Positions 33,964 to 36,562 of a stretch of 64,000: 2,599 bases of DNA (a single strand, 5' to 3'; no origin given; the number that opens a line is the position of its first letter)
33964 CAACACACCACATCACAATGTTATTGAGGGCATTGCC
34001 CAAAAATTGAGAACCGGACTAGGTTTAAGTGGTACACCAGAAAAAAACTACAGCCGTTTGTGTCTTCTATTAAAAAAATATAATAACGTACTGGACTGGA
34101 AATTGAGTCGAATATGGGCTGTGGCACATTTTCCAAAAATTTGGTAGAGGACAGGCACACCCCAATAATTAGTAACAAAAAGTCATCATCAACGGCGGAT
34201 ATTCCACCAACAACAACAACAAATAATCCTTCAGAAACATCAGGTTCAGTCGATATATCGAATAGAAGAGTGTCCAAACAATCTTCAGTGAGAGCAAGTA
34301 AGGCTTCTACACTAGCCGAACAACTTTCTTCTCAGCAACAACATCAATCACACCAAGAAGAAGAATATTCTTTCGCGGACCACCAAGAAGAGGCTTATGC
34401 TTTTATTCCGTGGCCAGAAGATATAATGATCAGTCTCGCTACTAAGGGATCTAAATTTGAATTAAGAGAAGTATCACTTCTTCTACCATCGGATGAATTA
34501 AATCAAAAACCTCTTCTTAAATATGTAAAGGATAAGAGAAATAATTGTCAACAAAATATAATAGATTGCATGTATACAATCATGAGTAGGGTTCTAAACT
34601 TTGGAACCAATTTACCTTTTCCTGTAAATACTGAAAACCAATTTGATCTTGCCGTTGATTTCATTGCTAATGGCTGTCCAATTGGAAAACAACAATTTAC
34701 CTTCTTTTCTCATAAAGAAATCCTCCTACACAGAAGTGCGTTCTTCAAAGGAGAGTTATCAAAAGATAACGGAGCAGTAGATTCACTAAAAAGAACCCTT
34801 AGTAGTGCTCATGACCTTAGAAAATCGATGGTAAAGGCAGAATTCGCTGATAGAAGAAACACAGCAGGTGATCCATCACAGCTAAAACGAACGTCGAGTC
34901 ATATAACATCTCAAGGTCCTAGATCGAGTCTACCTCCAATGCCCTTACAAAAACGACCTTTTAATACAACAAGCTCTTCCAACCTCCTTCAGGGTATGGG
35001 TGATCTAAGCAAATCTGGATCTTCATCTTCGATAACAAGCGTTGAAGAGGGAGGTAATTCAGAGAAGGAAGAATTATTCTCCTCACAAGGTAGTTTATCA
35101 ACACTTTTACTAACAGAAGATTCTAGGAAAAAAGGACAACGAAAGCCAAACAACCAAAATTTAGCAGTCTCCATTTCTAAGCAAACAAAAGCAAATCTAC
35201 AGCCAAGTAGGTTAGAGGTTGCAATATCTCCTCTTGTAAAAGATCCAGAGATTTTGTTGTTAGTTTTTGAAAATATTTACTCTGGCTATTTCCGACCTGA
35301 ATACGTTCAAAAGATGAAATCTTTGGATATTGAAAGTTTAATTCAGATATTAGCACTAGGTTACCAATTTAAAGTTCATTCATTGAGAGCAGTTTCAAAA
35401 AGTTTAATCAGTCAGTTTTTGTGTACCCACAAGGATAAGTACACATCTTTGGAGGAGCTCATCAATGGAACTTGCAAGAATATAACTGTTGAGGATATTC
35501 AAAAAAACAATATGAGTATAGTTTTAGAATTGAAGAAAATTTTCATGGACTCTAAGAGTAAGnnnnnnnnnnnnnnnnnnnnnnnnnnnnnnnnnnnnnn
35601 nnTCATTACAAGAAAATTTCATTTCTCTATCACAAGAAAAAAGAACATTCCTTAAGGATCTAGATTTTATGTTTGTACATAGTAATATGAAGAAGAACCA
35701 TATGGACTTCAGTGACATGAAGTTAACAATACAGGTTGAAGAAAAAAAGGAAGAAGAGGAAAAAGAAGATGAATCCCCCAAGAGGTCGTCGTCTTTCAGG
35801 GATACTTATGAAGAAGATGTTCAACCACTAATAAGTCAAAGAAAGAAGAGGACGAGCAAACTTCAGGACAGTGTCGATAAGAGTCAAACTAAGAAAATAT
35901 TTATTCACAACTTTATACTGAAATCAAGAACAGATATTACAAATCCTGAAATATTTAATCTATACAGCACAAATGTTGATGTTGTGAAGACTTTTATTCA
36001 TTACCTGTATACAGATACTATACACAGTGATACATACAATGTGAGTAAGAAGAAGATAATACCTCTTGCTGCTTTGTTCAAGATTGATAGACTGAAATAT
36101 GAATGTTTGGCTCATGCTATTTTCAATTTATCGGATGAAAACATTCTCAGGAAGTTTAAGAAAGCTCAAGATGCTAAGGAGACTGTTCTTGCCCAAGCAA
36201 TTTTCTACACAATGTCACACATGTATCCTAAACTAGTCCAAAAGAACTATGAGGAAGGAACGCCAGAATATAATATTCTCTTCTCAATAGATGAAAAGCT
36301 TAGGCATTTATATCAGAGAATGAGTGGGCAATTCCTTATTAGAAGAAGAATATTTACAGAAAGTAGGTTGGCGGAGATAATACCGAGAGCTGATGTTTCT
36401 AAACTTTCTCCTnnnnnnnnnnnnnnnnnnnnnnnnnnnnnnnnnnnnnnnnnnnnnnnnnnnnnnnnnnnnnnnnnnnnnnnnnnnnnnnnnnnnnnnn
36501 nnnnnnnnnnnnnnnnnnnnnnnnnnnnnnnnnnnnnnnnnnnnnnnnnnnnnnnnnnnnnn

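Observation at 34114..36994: Reverse-RhoBTB architecture: BTB-BTB-Ras-like GTPase with a degenerate P-loop; its stop codon is embedded in a splice donor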

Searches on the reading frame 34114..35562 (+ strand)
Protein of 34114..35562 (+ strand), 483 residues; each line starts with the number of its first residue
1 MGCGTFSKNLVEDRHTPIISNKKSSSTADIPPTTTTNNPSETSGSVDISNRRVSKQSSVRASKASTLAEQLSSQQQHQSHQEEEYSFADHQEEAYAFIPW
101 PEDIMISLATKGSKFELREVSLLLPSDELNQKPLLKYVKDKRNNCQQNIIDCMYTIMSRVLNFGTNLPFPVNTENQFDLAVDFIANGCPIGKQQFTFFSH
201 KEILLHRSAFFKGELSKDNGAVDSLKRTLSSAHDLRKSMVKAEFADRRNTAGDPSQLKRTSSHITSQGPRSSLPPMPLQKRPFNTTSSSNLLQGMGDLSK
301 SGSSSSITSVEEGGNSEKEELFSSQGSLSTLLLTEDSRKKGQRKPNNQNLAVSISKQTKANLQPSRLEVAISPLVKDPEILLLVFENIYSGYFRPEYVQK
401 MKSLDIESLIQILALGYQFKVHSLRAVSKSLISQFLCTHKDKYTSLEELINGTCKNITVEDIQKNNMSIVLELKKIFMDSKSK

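Call 13: list_cluster_members(proteins=[window:34114-35562:+, window:35669-36991:+, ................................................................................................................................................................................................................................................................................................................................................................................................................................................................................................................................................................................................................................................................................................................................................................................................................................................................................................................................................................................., window:33007-33702:+])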
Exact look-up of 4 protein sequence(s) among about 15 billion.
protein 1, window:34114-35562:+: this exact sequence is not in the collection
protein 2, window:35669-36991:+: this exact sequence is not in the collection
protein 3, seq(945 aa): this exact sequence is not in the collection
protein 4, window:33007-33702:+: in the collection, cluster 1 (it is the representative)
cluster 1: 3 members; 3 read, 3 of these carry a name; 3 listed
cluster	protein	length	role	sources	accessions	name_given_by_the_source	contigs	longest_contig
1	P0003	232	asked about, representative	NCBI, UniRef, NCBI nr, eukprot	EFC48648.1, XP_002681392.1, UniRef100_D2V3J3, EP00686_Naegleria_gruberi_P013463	40s ribosomal protein S3a [Naegleria gruberi] | 40s ribosomal protein S3a n=1 Tax=Naegleria gruberi TaxID=5762 RepID=D2V3J3_NAEGR | XP_002681392.1 40s ribosomal protein S3a [Naegleria gruberi strain NEG-M]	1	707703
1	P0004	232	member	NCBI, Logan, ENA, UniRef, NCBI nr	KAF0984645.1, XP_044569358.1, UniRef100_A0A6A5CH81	hypothetical protein FDP41_000544 [Naegleria fowleri] | Small ribosomal subunit protein eS1 n=1 Tax=Naegleria fowleri TaxID=5763 ... | uncharacterized protein FDP41_000544 [Naegleria fowleri]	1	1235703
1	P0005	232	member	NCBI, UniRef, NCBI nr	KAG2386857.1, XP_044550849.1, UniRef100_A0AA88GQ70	hypothetical protein C9374_001892 [Naegleria lovaniensis] | Small ribosomal subunit protein eS1 n=1 Tax=Naegleria lovaniensis TaxID=51637 ... | uncharacterized protein C9374_001892 [Naegleria lovaniensis]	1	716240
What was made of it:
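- The adjacent RPS3a ORF is an exact match to N. gruberi XP_002681392.1 (call 13).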

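Call 14: find_encoding_contigs(protein=P0003, flank=8000, max_places=4)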
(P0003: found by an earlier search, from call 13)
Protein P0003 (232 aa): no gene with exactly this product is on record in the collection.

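Call 43: search_solved_structures(query=A6, max_evalue=10, show_alignments=3)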
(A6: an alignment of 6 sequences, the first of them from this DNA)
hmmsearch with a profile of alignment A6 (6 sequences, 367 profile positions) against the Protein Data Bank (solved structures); distinct sequences matched with E-value up to 10: 4.
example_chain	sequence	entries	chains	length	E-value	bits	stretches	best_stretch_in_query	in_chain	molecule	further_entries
7mk2_A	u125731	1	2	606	0.68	12.4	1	241-349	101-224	Regulatory protein NPR1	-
7tac_A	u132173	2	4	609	0.69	12.3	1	241-349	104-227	Regulatory protein NPR1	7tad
7mk3_A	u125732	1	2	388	0.84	12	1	241-349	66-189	Regulatory protein NPR1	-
9zjn_A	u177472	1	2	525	1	11.8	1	242-349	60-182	Regulatory protein NPR1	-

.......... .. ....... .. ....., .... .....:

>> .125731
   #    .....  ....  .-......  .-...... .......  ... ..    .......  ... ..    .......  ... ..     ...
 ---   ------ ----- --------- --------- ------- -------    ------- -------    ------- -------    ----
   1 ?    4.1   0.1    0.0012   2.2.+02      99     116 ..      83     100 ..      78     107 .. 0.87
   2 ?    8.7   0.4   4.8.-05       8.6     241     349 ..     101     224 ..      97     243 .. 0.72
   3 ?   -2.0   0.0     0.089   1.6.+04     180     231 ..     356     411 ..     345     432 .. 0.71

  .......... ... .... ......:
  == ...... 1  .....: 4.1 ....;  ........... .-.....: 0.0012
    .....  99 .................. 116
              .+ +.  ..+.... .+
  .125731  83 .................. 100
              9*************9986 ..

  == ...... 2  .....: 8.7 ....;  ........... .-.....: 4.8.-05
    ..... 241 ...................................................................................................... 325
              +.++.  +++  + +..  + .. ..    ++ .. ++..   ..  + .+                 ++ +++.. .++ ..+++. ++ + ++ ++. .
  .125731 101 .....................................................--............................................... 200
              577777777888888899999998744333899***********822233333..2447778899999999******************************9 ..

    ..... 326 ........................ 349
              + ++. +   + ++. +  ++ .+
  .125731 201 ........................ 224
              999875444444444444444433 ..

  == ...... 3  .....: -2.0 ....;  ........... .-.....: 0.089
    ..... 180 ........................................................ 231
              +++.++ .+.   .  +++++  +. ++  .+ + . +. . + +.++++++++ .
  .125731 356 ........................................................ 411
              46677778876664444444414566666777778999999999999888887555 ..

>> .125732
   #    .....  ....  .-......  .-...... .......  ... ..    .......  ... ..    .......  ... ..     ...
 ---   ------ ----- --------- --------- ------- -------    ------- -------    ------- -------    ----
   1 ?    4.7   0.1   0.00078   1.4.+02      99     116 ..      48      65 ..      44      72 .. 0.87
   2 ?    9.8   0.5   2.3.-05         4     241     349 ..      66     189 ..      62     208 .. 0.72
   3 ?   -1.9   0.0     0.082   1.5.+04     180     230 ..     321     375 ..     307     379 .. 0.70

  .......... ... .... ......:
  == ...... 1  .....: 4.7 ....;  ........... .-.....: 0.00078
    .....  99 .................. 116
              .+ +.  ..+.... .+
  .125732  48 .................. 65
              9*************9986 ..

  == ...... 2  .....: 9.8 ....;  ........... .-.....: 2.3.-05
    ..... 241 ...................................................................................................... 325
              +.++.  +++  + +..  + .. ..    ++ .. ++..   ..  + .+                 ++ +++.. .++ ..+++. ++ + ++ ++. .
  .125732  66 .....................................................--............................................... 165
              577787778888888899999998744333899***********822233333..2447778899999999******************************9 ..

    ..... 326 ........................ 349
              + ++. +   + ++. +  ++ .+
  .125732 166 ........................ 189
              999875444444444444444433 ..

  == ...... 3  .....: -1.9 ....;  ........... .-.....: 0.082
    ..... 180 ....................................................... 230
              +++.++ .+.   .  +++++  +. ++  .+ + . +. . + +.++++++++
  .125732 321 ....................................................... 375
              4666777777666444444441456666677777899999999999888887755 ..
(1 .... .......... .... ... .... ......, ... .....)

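Call 51: predict_structure(alignment_id=A4)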
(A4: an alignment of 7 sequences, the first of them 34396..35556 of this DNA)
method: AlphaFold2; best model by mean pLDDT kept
length: 387 residues; sequences in the alignment: 7
mean_pLDDT: 55.1   pTM: 0.47
mean pLDDT of the five models: 55.1, 52.7, 52.1, 50.1, 48.7
residues with pLDDT >= 90: 61; 70-90: 86; 50-70: 31; < 50: 209
segments of 3 or more residues with pLDDT < 50: 1-38, 55-73, 77-80, 125-268
pLDDT, mean of each block of 10 residues (from residue 1): 26 28 30 42 56 49 43 48 72 71 74 80 51 34 39 35 31 33 34 29 28 27 27 26 30 27 39 82 80 73 82 94 89 93 90 93 90 92 91
secondary structure, 60 per line:
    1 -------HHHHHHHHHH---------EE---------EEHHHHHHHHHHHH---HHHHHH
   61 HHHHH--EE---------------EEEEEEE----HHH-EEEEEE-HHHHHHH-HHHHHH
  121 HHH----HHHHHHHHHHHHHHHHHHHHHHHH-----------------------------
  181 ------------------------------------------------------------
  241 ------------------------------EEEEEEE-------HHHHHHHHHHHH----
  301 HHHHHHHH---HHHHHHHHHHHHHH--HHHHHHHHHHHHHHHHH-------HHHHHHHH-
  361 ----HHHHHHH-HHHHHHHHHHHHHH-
elements in order: H8-17 H40-51 H55-65 E85-91 E100-105 H107-113 H115-123 H128-151 E271-277 H285-296 H301-308 H312-325 H328-344 H352-359 H365-371 H373-386
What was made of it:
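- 34636..34767 (+): BTB1, N-terminal part (residues ~175-218: two strands plus helices, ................). AF2 N-half model, strands 85-91 and 100-105 and helices 107-123, pLDDT ~70-80 (call 51).
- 34768..35199 (+): ~145-residue predicted-disordered insertion that splits BTB1 (residues 219-362). Rich in basophilic Ser/Thr motifs. pLDDT <50 for model residues 125-268 (call 51).
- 35200..35556 (+): BTB1, C-terminal part plus 3-box/BACK-like helices (residues 363-481). AF2 strand 271-277 and helices 285-386, pLDDT 73-94 (call 51).
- On BTB/POZ domain (Pfam PF00651): The AF2 model has the two strands, two helices, [insertion], strand and helix-bundle order (call 51).
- On RhoBTB: A ~145-residue insertion lies between helix 2 and strand 3 of BTB1 (call 51).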

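Call 54: fold_search(model_id=the predicted structure, library=pdb)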
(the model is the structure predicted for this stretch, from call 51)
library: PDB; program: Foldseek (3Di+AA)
matches with E <= 10: 227; with E <= 0.001: 0
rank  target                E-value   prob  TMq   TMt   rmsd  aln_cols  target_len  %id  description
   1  9ggl_C                1.9e-02  0.44  0.10  0.10  11.0       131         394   12  Cryo-EM structure of KBTBD4 WT-HDAC2 2:1 complex mediated by molecular glue UM171 (released 2025-04-09)
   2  8vrt_B                2.2e-02  0.54  0.12  0.10  10.8       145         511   11  The structure of LSD1-CoREST-HDAC1 in complex with KBTBD4R313PRR mutant (released 2024-11-27)
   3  8vrt_A                4.3e-02  0.41  0.12  0.10  10.9       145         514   12  The structure of LSD1-CoREST-HDAC1 in complex with KBTBD4R313PRR mutant (released 2024-11-27)
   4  6o60_D                6.9e-02  0.72  0.17  0.36   9.3       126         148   16  Crystal structure of GGTase3-FBXL2-SKP1 complex (released 2019-06-26)
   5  8dwv_H                7.3e-02  0.57  0.16  0.18   6.7       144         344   14  Full-length wild type SPOP (released 2023-01-18)
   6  9kbf_B                7.7e-02  0.80  0.17  0.36   9.3       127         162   14  Cryo-EM structure of the SKP1-FBXO3 complex (released 2025-02-19)
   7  9i2c_A                1.1e-01  0.41  0.13  0.11   8.2       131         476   11  Cryo-EM structure of KBTBD4 WT-HDAC2-CoREST1 2:1:1 complex mediated by molecular glue UM171 (released 2025-04-09)
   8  8dws_H                1.2e-01  0.44  0.14  0.16   9.1       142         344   16  Full-length E47K SPOP (released 2023-01-18)
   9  8voj_A                1.2e-01  0.25  0.11  0.09  13.2       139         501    9  The Cryo-EM structure of LSD1-CoREST-HDAC1 in complex with KBTBD4 enhanced by UM171 and IP6 (released 2024-12-04)
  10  6m93_B                1.2e-01  0.80  0.16  0.40   8.3       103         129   17  Monophosphorylated pSer33 b-Catenin peptide, b-TrCP/Skp1, NRX-1933 ternary complex (released 2019-04-03)
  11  8dws_F                1.3e-01  0.41  0.16  0.17   7.3       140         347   14  Full-length E47K SPOP (released 2023-01-18)
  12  5vzt_C                1.4e-01  0.66  0.16  0.38   8.6       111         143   15  Crystal structure of the Skp1-FBXO31 complex (released 2018-01-17)
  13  8dwt_D                1.4e-01  0.47  0.15  0.16   9.3       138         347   12  SPOP W22R Form 2 (released 2023-01-18)
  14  3hqi_B                1.5e-01  0.77  0.16  0.21   6.4       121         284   17  Structures of SPOP-Substrate Complexes: Insights into Molecular Architectures of BTB-Cul3 Ubiquitin Ligases: SPOPMATHx (released 2009-10-20)
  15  9out_J                1.6e-01  0.51  0.17  0.18   6.7       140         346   13  SPOP double donut locally refined MATH domains (released 2025-07-30)
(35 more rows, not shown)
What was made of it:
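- On BTB/POZ domain (Pfam PF00651): Foldseek hits were all BTB or Skp1 but with E>=0.019 (call 54).
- Tried and rejected: Foldseek gave E>=0.019 (call 54).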

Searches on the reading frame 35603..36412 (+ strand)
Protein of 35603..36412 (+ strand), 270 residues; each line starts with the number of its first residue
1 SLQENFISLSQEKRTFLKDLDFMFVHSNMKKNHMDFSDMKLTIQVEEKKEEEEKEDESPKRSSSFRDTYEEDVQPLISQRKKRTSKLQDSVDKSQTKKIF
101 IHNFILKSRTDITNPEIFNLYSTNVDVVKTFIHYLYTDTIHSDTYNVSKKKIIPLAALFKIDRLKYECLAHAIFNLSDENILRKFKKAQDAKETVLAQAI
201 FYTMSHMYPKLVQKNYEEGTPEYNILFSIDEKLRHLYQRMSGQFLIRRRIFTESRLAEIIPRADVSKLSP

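Call 59: search_solved_structures(query=A7, max_evalue=1, show_alignments=2)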
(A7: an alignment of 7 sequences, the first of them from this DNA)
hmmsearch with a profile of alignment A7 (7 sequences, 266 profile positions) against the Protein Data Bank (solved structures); distinct sequences matched with E-value up to 1: 20.
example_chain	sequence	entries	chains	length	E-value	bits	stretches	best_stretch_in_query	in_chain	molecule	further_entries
4eoz_A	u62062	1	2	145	3e-05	26.9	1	96-177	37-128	Speckle-type POZ protein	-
3htm_A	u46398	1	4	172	3.5e-05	26.7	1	96-178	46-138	Speckle-type POZ protein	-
4j8z_A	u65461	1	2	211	5.7e-05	26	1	96-178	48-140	Speckle-type POZ protein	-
3hqi_A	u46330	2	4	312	0.00011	25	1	96-178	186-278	Speckle-type POZ protein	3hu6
8dwt_C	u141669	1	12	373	0.00015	24.6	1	96-178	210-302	Speckle-type POZ protein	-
8dwv_A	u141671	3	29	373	0.00015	24.6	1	96-178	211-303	Speckle-type POZ protein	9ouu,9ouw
8dwu_A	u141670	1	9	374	0.00015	24.6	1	96-178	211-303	Speckle-type POZ protein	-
9out_C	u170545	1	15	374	0.00015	24.6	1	96-178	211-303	Speckle-type POZ protein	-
8dws_A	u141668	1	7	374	0.00015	24.6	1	96-178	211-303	Speckle-type POZ protein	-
6n34_A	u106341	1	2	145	0.0004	23.2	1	92-174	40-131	Influenza virus NS1A-binding protein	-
3i3n_A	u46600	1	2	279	0.0012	21.7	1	97-182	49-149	Kelch-like protein 11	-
4ap2_A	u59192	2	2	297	0.0014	21.4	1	97-182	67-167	KELCH-LIKE PROTEIN 11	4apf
8k9i_K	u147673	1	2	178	0.0038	20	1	98-184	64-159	Kelch-like protein 22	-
8khp_A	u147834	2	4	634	0.026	17.2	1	118-184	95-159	Kelch-like protein 22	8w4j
8k8t_K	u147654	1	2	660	0.027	17.2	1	118-184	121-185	Kelch-like protein 22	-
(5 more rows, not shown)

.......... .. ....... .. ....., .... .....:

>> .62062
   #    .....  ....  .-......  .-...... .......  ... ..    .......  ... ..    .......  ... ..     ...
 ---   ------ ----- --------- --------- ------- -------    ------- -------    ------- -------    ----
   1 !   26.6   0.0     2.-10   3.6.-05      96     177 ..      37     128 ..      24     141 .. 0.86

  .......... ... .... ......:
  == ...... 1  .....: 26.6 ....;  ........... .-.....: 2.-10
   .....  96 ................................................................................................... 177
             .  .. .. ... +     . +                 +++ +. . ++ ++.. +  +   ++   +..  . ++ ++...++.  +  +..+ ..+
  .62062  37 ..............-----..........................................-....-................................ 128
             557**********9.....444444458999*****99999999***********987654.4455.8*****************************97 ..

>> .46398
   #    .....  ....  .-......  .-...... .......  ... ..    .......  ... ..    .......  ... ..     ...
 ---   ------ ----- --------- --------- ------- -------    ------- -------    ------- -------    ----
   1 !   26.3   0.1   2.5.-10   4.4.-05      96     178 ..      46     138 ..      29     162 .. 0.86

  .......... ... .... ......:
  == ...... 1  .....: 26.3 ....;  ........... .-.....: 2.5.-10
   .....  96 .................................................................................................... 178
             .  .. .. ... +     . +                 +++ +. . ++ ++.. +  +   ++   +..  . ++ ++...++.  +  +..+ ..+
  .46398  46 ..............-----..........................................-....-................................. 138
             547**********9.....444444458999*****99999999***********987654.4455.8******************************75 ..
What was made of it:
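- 35699..36136 (+): BTB2 (residues ~515-660), with an acidic low-complexity insertion (residues 528-577, 35738-35887) and a ~16-residue deletion of the helix-2/loop segment relative to distant homologues. Family profile against SPOP, NS1-BP, KLHL11 and KLHL22 at E=3e-5 to 4e-3 (call 59).
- On BTB/POZ domain (Pfam PF00651): The family profile against SPOP gives E=3e-5 (call 59).
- Closest known: BTB-3-box/BACK Cul3 substrate adaptors. Same: The BTB2 profile matches SPOP, KLHL11 and KLHL22 (call 59).
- The BTB2 family profile also matches Cul3 adaptors best (call 59).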
